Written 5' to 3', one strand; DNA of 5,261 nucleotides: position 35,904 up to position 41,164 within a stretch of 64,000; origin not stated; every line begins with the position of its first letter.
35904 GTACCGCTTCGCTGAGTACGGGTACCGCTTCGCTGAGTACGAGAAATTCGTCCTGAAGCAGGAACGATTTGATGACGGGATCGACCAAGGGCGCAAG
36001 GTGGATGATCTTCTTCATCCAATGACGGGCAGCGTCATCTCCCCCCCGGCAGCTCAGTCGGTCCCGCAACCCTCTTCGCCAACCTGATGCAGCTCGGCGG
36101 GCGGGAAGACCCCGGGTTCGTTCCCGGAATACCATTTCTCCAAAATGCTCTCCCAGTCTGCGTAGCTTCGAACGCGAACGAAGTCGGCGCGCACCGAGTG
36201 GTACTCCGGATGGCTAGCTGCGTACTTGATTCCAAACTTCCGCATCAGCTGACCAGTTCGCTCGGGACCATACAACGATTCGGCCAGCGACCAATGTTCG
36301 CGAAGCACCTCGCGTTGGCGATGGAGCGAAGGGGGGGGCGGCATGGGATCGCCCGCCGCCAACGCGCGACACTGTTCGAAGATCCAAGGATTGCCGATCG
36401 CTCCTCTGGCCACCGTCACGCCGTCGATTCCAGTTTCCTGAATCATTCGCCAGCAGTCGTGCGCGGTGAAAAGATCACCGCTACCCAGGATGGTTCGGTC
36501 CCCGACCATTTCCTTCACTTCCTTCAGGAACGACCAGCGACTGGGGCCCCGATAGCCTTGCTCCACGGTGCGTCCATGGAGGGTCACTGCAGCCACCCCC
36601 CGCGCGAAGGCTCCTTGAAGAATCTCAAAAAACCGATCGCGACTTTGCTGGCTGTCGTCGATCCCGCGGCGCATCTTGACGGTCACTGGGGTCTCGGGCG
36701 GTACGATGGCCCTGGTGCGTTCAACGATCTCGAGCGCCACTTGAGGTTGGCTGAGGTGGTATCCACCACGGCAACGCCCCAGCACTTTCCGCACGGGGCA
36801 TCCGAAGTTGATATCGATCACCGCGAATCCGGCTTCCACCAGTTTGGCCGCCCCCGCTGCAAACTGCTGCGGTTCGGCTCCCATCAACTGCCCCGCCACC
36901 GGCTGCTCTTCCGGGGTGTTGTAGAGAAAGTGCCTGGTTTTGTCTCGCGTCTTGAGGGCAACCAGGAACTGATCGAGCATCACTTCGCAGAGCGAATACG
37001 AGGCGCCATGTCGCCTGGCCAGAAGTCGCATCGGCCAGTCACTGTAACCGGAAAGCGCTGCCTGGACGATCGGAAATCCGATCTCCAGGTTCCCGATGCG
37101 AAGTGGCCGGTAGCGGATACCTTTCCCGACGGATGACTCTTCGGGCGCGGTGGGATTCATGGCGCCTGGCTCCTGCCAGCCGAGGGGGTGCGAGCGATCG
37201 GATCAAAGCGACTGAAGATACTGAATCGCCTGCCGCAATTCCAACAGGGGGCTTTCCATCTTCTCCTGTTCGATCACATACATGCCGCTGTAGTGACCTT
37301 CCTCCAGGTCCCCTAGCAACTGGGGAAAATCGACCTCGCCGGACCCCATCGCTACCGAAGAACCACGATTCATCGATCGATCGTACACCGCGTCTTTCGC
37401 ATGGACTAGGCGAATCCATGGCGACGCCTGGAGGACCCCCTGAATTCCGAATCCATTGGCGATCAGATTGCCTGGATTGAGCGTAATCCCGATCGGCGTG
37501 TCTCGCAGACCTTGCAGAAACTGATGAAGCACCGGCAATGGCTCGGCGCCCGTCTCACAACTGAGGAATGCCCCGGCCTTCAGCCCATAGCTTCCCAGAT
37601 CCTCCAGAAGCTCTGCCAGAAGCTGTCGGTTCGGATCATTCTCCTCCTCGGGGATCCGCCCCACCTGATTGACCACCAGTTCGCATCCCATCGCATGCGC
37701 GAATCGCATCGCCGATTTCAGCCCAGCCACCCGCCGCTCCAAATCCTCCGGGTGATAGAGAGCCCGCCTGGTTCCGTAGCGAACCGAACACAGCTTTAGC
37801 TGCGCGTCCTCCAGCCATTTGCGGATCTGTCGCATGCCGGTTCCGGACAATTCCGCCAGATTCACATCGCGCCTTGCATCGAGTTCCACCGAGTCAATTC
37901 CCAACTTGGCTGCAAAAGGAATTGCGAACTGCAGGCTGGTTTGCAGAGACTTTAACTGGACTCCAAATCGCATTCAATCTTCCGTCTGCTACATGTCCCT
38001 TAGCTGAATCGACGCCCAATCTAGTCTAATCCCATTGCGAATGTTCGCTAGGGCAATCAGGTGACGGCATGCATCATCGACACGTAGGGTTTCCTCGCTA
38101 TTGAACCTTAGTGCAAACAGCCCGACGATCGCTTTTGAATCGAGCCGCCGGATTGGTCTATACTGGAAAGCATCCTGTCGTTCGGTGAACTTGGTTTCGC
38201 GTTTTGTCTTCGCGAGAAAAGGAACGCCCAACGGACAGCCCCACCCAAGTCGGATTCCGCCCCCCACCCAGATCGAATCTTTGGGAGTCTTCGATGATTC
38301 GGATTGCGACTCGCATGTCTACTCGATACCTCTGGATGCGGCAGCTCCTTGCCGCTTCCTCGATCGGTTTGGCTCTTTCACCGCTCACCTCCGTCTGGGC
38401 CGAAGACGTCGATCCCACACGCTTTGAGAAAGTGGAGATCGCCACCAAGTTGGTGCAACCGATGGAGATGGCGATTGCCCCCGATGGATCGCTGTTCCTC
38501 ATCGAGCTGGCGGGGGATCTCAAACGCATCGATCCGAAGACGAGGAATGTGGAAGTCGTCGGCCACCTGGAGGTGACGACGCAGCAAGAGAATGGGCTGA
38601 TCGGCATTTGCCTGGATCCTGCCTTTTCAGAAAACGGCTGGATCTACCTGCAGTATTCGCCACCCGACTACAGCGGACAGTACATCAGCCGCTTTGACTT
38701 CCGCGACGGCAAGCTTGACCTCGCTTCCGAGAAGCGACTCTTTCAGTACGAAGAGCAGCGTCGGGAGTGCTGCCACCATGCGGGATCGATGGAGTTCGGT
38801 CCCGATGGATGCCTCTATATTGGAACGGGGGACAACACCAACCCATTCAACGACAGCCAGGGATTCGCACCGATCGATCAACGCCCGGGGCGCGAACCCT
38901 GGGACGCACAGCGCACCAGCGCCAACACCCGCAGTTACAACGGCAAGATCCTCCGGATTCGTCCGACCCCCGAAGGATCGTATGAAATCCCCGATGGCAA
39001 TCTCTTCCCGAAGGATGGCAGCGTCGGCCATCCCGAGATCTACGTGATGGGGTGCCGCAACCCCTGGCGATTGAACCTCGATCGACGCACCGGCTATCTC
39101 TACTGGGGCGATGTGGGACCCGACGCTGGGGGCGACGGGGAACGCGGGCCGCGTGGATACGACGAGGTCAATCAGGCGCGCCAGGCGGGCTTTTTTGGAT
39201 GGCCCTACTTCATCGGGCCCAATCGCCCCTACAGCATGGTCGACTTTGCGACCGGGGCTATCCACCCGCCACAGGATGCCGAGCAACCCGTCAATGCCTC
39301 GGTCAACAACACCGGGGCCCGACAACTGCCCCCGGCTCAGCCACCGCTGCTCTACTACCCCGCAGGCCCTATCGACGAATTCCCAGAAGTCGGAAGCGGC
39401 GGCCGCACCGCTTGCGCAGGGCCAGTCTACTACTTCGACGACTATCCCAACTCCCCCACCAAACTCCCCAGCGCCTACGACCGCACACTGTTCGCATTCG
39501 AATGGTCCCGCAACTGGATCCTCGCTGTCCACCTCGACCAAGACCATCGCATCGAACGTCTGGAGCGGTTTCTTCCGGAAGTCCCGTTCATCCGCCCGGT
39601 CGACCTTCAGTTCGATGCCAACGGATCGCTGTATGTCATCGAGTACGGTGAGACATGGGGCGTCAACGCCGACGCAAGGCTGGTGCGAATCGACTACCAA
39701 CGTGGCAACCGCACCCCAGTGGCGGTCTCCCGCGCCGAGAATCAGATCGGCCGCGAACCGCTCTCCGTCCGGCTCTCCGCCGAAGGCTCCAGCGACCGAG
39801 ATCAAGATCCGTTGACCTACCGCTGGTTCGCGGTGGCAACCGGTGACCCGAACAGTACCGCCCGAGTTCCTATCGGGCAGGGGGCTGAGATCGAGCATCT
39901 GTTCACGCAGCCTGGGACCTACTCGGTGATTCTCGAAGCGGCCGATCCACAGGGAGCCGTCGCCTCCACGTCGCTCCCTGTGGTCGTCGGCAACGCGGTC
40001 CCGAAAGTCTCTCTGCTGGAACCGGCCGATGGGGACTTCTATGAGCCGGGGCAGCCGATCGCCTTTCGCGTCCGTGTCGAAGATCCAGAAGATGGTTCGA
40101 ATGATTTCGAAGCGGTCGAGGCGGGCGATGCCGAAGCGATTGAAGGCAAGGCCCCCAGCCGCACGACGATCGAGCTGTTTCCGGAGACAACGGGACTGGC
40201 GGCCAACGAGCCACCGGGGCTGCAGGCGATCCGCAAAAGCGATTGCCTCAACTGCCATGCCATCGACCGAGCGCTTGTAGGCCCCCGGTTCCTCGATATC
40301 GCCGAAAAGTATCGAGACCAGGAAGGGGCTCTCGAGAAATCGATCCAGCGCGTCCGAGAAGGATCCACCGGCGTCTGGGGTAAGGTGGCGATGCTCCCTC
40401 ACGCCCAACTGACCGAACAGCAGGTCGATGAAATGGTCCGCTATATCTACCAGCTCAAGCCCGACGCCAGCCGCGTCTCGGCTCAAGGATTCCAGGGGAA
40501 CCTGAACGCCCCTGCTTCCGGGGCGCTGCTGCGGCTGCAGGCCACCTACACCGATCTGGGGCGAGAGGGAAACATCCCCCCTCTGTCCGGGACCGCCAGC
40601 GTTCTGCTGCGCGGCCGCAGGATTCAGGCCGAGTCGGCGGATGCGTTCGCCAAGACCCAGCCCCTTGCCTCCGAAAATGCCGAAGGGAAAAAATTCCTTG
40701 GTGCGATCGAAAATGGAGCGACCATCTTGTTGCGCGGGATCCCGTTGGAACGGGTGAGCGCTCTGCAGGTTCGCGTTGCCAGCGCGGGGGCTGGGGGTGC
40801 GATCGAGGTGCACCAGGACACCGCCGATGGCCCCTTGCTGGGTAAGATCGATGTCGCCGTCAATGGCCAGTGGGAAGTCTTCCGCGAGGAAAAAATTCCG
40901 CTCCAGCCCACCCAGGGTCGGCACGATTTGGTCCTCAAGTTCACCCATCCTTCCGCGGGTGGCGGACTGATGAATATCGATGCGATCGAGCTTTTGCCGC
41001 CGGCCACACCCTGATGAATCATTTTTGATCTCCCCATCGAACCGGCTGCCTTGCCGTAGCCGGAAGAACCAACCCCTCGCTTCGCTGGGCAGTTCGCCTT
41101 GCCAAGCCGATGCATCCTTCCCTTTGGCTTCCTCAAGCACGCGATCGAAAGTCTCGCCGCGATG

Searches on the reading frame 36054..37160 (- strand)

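Call 55: search_protein_families(library=pfam, proteins=[window:36054-37160:-], max_evalue=0.001)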
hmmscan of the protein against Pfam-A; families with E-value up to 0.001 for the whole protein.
window:36054-37160:- (368 aa): 1 family
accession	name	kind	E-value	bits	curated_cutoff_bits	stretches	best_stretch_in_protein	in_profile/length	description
PF01207.24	Dus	-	3.9e-52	177.7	20.4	1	34-330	3-292/311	Dihydrouridine synthase (Dus)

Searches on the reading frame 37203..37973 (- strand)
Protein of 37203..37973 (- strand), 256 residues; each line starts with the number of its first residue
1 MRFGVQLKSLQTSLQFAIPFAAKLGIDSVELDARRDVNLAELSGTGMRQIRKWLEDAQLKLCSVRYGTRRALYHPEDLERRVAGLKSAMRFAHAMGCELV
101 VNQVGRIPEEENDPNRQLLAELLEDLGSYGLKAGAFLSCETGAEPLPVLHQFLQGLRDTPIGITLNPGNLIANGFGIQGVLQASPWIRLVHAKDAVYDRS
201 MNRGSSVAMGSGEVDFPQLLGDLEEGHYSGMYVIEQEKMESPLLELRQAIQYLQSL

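Call 55: search_protein_families(library=pfam, proteins=[window:37203-37973:-], max_evalue=0.001)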
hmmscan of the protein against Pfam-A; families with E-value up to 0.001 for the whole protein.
window:37203-37973:- (256 aa): 1 family
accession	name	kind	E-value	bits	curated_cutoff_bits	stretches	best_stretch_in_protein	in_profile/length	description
PF01261.30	AP_endonuc_2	-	5.7e-24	85.6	31.1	1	20-255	3-248/249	Xylose isomerase-like TIM barrel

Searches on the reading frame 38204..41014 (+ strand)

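Call 14: search_protein_families(library=pfam, proteins=[window:38204-41014:+], max_evalue=0.001)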
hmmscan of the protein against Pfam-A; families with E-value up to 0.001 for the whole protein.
window:38204-41014:+ (936 aa): 5 families
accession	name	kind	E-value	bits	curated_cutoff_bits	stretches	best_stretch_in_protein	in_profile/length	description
PF07995.17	GSDH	-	9.6e-37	127.4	25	1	84-346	2-231/332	Glucose / Sorbosone dehydrogenase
PF03422.21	CBM_6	-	4.7e-17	62.9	28.9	1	808-929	1-122/125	Carbohydrate binding module (family 6)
PF18911.6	PKD_4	-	1.1e-10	41.9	27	1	502-590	1-79/85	PKD domain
PF00801.26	PKD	-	8.9e-09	35.7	23.5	1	516-589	11-75/80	PKD domain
PF00034.26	Cytochrom_C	-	0.00015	23.5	21.3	1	676-751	8-89/90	Cytochrome c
